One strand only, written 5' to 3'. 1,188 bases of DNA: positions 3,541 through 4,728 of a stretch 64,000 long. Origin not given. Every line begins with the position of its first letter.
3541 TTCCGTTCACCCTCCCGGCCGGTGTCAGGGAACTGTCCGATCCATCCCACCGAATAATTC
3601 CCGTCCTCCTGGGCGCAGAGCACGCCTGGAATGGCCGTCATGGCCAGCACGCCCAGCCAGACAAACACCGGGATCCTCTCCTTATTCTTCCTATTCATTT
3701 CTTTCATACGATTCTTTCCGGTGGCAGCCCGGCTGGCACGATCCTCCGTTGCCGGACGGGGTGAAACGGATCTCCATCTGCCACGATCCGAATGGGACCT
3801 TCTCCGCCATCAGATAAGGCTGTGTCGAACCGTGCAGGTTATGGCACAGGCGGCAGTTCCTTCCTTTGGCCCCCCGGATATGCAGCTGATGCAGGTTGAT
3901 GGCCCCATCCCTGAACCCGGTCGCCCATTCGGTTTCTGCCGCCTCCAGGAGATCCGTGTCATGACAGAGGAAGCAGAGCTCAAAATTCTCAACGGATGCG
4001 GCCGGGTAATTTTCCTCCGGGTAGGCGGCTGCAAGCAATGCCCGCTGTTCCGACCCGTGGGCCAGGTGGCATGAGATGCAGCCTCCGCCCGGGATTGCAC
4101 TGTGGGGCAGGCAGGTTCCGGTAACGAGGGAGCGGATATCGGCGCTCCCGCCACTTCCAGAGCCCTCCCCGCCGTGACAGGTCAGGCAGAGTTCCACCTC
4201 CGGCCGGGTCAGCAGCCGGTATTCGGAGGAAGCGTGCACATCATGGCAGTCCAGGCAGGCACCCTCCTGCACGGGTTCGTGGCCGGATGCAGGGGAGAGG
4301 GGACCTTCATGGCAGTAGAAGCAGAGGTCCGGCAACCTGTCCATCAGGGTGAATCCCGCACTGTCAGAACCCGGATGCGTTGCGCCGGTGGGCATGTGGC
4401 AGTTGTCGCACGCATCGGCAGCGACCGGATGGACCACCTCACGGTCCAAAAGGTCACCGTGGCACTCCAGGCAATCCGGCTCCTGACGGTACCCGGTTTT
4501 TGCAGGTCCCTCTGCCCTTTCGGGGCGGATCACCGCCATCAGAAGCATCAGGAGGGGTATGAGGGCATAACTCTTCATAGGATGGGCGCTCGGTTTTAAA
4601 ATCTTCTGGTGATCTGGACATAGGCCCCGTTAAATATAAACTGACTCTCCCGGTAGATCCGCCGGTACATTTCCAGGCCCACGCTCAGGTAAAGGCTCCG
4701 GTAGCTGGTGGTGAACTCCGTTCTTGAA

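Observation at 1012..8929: Seven-gene multihaem-cytochrome / NHL-propeller / beta-barrel operon: candidate outer-membrane electron conduit of unusual composition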

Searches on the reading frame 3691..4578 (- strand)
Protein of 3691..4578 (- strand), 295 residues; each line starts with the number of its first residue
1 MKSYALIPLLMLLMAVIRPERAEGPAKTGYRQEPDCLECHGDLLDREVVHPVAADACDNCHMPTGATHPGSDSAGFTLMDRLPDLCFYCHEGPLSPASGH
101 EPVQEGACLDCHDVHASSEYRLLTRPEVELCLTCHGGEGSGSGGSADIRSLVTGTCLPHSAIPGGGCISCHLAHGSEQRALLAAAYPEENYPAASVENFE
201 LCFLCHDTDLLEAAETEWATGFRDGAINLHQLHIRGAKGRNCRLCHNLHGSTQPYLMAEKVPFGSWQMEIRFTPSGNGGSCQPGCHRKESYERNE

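Call 4: search_protein_families(library=pfam, proteins=[window:3691-4578:-], max_evalue=0.1)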
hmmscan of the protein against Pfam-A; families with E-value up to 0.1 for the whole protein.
window:3691-4578:- (295 aa): 6 families
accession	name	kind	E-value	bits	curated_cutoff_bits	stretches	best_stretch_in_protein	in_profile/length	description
PF09699.15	Paired_CXXCH_1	-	2.2e-32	110.9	20.6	4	100-136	1-37/41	Doubled CXXCH motif (Paired_CXXCH_1)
PF14522.11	Cytochrome_C7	-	8.5e-10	38.8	24.8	2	54-112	13-66/67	Cytochrome c7 and related cytochrome c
PF14537.11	Cytochrom_c3_2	-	1.8e-09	38.4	25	3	167-254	9-72/79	Cytochrome c3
PF22113.1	Mtrc-MtrF_II-IV_dom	-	3e-08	33.8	30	1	85-250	8-167/176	Outer membrane cytochrome MtrC/MtrF-like, domains II/IV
PF22678.1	Cytochrom_c_NrfB-like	-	5.9e-07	30.3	27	1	167-257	1-76/89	Cytochrome c-type protein NrfB-like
PF02085.21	Cytochrom_CIII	-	0.023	15.5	22.9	0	100-178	28-89/101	Class III cytochrome C family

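Call 5: search_protein_families(library=ncbifam, proteins=[window:3691-4578:-], max_evalue=0.01)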
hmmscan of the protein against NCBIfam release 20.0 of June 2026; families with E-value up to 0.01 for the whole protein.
window:3691-4578:- (295 aa): 7 families
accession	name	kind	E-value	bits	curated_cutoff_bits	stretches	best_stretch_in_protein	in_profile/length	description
TIGR01905.1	paired_CXXCH_1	subfamily_domain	2.1e-27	94.7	25.2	4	100-136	1-37/41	doubled CXXCH domain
TIGR03508.1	decahem_SO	subfamily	2.9e-17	63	192.2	2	31-147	115-231/258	DmsE family decaheme c-type cytochrome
NF041028.1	decahem_GSU2203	exception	5.1e-15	55.5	325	1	34-136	149-253/317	GSU2203 family decaheme c-type cytochrome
NF045722.1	c3_cytochr_TmcA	equivalog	4.8e-05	23.2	114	0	86-141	60-116/125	acidic tetraheme cytochrome c3 TmcA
TIGR03507.1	decahem_SO1788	subfamily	0.00019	20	209.3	0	97-143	153-198/672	OmcA/MtrC family decaheme c-type cytochrome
NF008659.0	PRK11659.1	equivalog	0.0029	17.3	184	0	167-254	78-150/188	cytochrome c nitrite reductase pentaheme subunit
NF040992.1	MamT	equivalog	0.0075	16.7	200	1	48-115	80-146/153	magnetosome protein MamT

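Call 71: search_solved_structures(query=window:3691-4578:-, max_evalue=0.01)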
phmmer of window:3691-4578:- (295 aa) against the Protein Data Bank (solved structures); distinct sequences matched with E-value up to 0.01: 1.
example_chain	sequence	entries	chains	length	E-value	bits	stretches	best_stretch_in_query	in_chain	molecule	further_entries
6r2q_A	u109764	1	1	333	7.5e-13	51.6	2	49-177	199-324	Cystathionine beta-synthase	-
